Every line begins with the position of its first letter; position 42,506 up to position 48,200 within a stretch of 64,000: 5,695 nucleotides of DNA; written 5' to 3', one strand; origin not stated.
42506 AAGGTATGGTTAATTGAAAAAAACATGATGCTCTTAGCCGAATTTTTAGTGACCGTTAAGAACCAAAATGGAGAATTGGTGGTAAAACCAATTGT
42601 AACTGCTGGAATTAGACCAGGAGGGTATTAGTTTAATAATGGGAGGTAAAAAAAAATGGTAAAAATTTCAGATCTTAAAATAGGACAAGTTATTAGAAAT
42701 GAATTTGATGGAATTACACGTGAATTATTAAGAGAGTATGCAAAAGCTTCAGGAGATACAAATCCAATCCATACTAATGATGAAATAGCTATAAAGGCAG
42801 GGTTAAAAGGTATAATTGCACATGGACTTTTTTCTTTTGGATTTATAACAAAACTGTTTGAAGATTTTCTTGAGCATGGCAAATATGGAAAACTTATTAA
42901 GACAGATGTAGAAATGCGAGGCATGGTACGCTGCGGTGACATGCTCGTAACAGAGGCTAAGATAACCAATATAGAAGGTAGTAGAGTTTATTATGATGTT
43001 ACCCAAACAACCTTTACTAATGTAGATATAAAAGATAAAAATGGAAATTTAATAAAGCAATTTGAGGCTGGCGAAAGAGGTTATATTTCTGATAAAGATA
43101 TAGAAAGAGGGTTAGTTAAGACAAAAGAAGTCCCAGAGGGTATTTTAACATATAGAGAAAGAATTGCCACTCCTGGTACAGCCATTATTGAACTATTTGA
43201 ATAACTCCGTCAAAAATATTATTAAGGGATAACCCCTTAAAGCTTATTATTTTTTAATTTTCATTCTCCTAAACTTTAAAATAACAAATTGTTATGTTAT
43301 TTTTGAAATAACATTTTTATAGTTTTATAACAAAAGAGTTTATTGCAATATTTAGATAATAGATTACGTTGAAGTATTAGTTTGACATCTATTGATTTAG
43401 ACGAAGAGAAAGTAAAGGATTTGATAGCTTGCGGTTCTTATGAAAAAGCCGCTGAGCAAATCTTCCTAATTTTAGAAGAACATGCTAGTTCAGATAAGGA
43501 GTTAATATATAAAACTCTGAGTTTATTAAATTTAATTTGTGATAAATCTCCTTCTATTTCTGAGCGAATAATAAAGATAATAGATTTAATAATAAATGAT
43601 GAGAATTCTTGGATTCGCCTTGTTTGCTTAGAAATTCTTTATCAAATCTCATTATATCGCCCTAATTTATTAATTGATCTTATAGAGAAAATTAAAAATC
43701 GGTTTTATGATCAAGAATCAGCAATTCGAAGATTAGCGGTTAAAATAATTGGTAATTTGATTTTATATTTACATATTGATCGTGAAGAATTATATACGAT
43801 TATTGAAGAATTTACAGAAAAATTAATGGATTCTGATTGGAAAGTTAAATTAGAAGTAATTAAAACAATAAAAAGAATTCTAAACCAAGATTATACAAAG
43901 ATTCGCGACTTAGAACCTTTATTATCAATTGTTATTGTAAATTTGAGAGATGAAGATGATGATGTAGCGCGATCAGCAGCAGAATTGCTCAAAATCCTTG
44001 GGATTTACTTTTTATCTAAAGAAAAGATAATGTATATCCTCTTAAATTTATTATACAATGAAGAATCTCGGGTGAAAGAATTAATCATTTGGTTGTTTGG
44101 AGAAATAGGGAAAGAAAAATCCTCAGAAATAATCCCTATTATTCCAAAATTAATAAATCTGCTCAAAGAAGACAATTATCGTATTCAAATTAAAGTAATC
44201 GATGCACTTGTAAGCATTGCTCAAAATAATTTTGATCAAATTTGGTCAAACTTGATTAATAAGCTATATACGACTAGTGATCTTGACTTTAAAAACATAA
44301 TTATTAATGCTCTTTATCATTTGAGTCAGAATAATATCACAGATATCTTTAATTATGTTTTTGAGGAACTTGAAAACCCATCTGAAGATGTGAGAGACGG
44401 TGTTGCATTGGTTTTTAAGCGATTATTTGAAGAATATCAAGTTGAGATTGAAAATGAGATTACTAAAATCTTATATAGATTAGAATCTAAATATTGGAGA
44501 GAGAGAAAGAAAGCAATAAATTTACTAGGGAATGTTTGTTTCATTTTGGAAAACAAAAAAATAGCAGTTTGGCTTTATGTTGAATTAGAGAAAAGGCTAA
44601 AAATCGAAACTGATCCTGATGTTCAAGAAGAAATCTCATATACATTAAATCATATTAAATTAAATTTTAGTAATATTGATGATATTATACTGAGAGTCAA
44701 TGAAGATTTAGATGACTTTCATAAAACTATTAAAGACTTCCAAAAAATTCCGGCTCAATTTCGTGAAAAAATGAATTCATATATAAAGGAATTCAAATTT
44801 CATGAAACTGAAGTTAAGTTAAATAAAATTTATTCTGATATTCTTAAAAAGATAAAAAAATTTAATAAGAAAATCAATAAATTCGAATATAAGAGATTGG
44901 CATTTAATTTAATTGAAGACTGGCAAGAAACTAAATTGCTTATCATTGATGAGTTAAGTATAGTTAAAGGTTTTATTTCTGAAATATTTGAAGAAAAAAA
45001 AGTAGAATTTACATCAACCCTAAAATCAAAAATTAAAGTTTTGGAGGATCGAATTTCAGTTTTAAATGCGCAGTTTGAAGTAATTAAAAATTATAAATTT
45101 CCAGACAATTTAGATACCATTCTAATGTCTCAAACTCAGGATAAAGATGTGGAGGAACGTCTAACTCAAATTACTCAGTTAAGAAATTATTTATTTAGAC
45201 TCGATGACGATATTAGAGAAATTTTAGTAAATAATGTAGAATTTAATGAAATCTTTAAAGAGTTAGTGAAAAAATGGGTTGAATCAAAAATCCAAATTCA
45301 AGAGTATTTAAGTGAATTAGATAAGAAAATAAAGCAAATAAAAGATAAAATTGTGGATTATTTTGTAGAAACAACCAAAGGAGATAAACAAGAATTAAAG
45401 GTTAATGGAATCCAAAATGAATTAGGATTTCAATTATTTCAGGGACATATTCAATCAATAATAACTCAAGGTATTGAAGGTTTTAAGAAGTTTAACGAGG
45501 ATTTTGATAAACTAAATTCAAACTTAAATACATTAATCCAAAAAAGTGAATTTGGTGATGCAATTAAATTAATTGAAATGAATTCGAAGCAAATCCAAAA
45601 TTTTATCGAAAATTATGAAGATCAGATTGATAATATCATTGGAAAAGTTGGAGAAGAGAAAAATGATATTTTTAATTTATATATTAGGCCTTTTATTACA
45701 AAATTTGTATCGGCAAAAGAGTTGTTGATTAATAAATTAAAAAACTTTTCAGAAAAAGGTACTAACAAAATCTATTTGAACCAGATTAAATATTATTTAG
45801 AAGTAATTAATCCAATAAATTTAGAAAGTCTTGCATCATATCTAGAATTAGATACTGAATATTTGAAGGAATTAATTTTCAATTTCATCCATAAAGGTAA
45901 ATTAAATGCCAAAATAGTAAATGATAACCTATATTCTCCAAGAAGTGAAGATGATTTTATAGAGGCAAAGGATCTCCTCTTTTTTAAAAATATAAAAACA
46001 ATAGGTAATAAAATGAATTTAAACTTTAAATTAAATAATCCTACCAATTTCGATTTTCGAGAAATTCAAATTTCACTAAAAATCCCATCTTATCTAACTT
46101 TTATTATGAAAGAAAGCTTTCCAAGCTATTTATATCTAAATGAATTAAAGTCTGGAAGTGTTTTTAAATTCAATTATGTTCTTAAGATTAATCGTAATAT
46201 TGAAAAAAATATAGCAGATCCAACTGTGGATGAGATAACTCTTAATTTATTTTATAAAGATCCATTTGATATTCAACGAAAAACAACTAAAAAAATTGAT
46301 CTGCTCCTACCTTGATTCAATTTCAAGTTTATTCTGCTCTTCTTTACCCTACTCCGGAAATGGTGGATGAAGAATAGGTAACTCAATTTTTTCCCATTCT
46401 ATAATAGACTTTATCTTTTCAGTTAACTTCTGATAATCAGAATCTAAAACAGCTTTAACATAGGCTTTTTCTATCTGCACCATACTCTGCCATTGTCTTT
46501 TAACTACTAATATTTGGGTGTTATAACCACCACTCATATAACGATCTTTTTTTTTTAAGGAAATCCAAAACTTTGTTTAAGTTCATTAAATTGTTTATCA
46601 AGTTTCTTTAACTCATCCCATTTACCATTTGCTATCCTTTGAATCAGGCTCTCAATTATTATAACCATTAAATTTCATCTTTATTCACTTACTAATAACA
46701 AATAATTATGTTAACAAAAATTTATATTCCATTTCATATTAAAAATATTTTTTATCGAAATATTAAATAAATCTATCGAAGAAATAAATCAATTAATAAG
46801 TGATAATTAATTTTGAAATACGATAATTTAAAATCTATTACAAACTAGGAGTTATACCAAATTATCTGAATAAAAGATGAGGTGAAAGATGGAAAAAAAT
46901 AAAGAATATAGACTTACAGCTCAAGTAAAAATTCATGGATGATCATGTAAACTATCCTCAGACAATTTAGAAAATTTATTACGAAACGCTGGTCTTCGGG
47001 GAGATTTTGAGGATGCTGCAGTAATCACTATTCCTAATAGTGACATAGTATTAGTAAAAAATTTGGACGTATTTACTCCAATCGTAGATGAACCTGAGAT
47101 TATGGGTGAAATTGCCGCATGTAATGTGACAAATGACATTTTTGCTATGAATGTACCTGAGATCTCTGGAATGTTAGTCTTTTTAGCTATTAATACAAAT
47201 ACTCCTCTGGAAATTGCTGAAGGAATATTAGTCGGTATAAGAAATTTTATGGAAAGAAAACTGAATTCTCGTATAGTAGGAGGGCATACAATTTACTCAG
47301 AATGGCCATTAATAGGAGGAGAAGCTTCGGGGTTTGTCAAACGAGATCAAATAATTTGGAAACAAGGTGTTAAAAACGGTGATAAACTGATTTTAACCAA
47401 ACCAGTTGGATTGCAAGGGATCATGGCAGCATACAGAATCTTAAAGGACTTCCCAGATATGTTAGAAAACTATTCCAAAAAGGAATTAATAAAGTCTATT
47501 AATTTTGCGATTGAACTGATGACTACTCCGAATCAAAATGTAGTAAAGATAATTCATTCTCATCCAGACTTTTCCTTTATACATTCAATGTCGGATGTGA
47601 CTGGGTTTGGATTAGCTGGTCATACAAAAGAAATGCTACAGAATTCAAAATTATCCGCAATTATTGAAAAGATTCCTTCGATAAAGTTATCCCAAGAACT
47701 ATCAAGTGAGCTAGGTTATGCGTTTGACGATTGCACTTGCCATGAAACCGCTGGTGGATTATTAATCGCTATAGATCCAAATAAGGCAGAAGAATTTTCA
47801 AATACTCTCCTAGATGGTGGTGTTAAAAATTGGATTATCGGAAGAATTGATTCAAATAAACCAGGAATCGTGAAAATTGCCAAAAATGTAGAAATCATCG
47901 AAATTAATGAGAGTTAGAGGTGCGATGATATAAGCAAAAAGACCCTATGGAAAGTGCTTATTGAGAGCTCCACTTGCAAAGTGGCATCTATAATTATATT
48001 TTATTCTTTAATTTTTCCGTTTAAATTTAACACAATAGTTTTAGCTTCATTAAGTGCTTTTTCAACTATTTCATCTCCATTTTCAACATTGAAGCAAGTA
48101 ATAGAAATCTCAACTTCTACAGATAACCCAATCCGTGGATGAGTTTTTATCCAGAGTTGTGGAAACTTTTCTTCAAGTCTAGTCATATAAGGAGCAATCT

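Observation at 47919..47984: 3'-UTR hairpin with eukaryote-like SECIS layout directly after the selD stop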

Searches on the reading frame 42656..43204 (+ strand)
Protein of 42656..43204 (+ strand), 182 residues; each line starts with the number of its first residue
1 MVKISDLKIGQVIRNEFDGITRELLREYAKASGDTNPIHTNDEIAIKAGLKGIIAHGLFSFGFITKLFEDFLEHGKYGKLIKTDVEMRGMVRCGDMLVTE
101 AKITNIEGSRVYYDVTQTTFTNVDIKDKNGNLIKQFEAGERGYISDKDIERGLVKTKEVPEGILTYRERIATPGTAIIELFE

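Call 53: search_protein_families(library=pfam, proteins=[window:42656-43204:+])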
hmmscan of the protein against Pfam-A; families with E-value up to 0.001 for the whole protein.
window:42656-43204:+ (182 aa): 2 families
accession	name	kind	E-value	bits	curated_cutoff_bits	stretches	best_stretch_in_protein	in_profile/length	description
PF01575.25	MaoC_dehydratas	-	1.4e-18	67.1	27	1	19-115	17-113/123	MaoC like domain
PF13452.11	FAS1_DH_region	-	5.1e-10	40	22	1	9-133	3-129/132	FAS1-like, dehydratase domain region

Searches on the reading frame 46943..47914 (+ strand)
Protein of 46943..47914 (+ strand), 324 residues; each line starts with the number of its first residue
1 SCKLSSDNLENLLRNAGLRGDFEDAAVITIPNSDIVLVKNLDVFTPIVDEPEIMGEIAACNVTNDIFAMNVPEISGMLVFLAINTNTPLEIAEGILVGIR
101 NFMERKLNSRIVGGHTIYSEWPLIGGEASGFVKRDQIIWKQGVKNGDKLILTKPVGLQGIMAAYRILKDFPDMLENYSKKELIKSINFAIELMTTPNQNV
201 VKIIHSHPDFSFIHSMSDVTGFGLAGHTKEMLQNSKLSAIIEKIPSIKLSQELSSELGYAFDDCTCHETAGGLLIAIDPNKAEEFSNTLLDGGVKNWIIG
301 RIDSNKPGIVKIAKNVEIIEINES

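Call 16: find_homologous_proteins(query=window:46943-47914:+, max_evalue=1e-20)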
Query seq(324 aa) (324 aa): 1314 proteins with E <= 1e-20 among 4618 candidates; the best 120 are listed.
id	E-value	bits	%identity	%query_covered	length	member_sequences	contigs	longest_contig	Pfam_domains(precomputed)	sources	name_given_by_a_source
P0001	3.5e-168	577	78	99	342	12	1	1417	PF00586.30,PF02769.28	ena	-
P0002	2.0e-165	568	94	84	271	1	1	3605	PF00586.30,PF02769.28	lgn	-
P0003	2.3e-161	554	76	99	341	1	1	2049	PF00586.30,PF02769.28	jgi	-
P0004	2.6e-160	551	75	99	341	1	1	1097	PF00586.30,PF02769.28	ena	-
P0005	9.0e-160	549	76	99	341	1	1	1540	PF00586.30,PF02769.28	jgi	-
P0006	1.0e-158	546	74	99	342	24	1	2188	PF00586.30,PF02769.28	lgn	-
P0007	1.2e-158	545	74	99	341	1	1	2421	PF00586.30,PF02769.28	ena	-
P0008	1.8e-158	545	74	99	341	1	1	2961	PF00586.30,PF02769.28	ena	-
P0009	2.8e-158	544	73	99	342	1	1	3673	PF00586.30,PF02769.28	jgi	-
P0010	2.6e-157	541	74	99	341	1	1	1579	PF00586.30,PF02769.28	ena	-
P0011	2.7e-156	538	72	100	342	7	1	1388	PF00586.30,PF02769.28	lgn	-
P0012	4.2e-156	537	76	96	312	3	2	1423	PF00586.30,PF02769.28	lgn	-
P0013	5.2e-156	537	73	99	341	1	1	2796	PF00586.30,PF02769.28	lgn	-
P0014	9.2e-156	536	72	100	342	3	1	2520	PF00586.30,PF02769.28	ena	-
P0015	1.2e-155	535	72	100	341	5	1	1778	PF00586.30,PF02769.28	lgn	-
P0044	5.5e-151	520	79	89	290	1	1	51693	PF00586.30,PF02769.28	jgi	-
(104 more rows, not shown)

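Call 19: find_related_loci(query=A1, collection=genome_contigs, flank=2000)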
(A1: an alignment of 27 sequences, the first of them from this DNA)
Query A1 (324 aa) in genome_contigs; peptide patterns used: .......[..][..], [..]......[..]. (x = any residue, [..] = any of these).
164 stretches matched a pattern; 113 encode a relative of the query (tblastn E <= 1e-3); the best 80 are kept; 80 distinct loci.
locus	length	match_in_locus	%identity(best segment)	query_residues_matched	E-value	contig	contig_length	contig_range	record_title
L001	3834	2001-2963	78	1-321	1e-179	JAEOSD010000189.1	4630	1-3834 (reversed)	MAG: Promethearchaeota archaeon isolate Yap2000.bin6.138 contig-145_41285, whole genome shotgun sequence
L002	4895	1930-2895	77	1-322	6e-175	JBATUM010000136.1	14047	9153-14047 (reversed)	MAG: Promethearchaeia archaeon isolate MFD12951_ilm_asm_bin5 k127_47164, whole genome shotgun sequence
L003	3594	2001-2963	78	1-321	4e-177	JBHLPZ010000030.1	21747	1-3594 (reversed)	MAG: Candidatus Odinarchaeota archaeon isolate H3B.4 H3B.4@4611, whole genome shotgun sequence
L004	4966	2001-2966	76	1-322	3e-171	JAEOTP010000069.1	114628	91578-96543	MAG: Promethearchaeota archaeon isolate YT2_053 k127_33747164, whole genome shotgun sequence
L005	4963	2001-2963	77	1-321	9e-171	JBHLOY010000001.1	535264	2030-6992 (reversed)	MAG: Promethearchaeota archaeon isolate DZ3S.305 DZ3S.305@2, whole genome shotgun sequence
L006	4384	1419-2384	77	1-322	8e-172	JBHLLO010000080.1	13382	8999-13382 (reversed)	MAG: Candidatus Hermodarchaeota archaeon isolate DZ1M.51 DZ1M.51@18285, whole genome shotgun sequence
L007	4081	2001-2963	75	1-321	5e-171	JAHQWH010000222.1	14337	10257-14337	MAG: Promethearchaeia archaeon isolate ABR02 NODE_820_length_14337_cov_66, whole genome shotgun sequence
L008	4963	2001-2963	75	1-321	1e-167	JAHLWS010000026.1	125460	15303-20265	MAG: Promethearchaeota archaeon isolate 33X4 k141_30294, whole genome shotgun sequence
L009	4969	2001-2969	74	1-323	5e-167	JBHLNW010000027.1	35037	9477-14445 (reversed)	MAG: Promethearchaeota archaeon isolate DZ2S.393 DZ2S.393@3316, whole genome shotgun sequence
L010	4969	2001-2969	72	1-323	5e-166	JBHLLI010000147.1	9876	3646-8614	MAG: Candidatus Hermodarchaeota archaeon isolate DZ1M.434 DZ1M.434@29680, whole genome shotgun sequence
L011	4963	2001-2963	73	1-321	9e-165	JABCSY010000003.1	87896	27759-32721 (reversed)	MAG: Promethearchaeota archaeon isolate HM4_B22 NODE_54_length_87896_cov_1.418246, whole genome shotgun sequence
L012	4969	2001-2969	72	1-323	4e-164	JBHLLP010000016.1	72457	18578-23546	MAG: Candidatus Hermodarchaeota archaeon isolate DZ1M.92 DZ1M.92@958, whole genome shotgun sequence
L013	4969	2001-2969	73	1-323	4e-164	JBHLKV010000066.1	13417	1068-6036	MAG: Candidatus Hodarchaeota archaeon isolate DZ1M.223 DZ1M.223@18194, whole genome shotgun sequence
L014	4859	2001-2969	72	1-323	2e-164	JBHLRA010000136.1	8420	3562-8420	MAG: Candidatus Thorarchaeota archaeon isolate QM1B.7 QM1B.7@35783, whole genome shotgun sequence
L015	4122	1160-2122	72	1-321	3e-165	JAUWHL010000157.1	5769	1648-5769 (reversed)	MAG: Promethearchaeota archaeon isolate CSMAG_2267 CSMAG_2267_k141_1338397_length_5769_cov_5.0000, whole genome shotgun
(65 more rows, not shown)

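Call 44: find_encoding_contigs(protein=P0002, flank=1500, max_places=4)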
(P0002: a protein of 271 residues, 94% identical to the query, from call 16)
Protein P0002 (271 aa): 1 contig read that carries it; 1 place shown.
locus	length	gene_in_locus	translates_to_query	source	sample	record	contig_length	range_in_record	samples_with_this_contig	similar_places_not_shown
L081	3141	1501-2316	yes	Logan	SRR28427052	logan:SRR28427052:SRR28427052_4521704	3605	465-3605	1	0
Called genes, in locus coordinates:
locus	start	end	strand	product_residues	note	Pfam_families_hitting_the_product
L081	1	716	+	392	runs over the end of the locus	?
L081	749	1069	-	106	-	-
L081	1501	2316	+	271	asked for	PF00586:AIRS (weak), PF02769:AIRS_C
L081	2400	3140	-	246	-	?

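Call 45: find_encoding_contigs(protein=P0044, flank=1500, max_places=3)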
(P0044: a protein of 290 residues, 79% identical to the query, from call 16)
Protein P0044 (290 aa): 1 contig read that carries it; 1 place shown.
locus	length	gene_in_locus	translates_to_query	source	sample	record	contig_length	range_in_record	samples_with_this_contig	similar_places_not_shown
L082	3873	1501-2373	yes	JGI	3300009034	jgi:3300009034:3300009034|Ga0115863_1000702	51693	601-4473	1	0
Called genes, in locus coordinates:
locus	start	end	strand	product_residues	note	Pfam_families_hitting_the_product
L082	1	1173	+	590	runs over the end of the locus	?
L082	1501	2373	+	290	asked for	PF00586:AIRS, PF02769:AIRS_C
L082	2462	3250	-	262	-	PF00994:MoCF_biosynth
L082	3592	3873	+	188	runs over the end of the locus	-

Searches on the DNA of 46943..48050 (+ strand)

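Call 11: search_rna_families(source=window, start=47850, end=48050, threshold=evalue, max_evalue=10, show_alignments=3)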
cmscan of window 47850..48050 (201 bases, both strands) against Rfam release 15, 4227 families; matches with E-value up to 10: 3.
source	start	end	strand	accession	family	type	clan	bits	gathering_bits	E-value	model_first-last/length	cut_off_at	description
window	47959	48037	+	RF01212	sn2524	Gene; snRNA; snoRNA; CD-box;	-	16.1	44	4.3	1-109/109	no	Small nucleolar RNA sn2524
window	47961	48050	-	RF02515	AfaR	Gene; sRNA;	-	11.5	100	9.2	142-234/234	5'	AfaR small RNA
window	47882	47908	-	RF01734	Fluoride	Cis-reg; riboswitch;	-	8.8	34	6.4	1-64/64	no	Fluoride riboswitch aptamer (crcB RNA motif)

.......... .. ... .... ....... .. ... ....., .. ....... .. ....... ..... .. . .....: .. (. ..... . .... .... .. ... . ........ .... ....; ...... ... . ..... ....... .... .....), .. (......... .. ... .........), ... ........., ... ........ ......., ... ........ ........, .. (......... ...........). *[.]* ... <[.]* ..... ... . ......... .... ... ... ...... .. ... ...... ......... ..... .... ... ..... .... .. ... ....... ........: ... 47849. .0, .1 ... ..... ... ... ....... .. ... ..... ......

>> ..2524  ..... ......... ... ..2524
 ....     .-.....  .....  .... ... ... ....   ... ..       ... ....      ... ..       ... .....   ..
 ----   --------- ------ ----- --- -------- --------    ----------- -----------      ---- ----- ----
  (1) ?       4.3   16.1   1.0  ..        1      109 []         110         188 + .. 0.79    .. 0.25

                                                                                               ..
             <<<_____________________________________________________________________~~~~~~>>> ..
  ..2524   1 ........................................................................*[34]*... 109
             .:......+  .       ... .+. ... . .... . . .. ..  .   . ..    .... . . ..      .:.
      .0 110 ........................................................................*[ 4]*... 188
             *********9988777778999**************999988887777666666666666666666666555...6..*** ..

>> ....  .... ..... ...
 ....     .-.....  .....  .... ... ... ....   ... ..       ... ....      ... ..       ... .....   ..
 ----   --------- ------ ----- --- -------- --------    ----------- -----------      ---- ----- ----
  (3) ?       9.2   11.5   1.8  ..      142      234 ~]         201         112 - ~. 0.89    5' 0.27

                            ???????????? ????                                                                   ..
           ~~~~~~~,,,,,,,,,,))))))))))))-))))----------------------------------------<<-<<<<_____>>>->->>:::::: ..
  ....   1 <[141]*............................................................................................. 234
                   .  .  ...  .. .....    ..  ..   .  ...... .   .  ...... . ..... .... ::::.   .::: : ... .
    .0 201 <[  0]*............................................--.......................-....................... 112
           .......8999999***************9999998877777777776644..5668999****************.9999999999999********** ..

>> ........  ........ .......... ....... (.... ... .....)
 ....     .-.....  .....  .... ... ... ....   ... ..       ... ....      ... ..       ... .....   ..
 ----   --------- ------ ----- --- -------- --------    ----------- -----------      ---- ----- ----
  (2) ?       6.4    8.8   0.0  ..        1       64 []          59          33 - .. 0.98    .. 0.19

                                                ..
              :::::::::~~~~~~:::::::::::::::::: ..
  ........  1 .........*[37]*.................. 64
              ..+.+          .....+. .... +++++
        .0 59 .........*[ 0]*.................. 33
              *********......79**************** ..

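Call 42: build_rna_model(alignment_id=A3, structure=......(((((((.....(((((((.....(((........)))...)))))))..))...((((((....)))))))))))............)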
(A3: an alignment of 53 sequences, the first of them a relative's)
Model R1 built from alignment A3 (53 sequences, 94 columns); structure: as given.
model positions 86; base pairs 23; branch points 1; effective number of sequences 2.34; information 0.662 bits per position. Calibrated on 0.2 Mb of random sequence (short: E-values are rough).
structure used (alignment columns):
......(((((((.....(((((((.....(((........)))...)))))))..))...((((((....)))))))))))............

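Call 43: search_with_rna_model(model_id=R1, source=window, max_evalue=10, show_alignments=2)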
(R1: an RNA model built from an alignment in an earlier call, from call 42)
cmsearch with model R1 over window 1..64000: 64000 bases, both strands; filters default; matches with E-value up to 10: 1.
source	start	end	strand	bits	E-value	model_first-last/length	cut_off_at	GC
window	47915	47999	+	65.4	4e-13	1-86/86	no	0.38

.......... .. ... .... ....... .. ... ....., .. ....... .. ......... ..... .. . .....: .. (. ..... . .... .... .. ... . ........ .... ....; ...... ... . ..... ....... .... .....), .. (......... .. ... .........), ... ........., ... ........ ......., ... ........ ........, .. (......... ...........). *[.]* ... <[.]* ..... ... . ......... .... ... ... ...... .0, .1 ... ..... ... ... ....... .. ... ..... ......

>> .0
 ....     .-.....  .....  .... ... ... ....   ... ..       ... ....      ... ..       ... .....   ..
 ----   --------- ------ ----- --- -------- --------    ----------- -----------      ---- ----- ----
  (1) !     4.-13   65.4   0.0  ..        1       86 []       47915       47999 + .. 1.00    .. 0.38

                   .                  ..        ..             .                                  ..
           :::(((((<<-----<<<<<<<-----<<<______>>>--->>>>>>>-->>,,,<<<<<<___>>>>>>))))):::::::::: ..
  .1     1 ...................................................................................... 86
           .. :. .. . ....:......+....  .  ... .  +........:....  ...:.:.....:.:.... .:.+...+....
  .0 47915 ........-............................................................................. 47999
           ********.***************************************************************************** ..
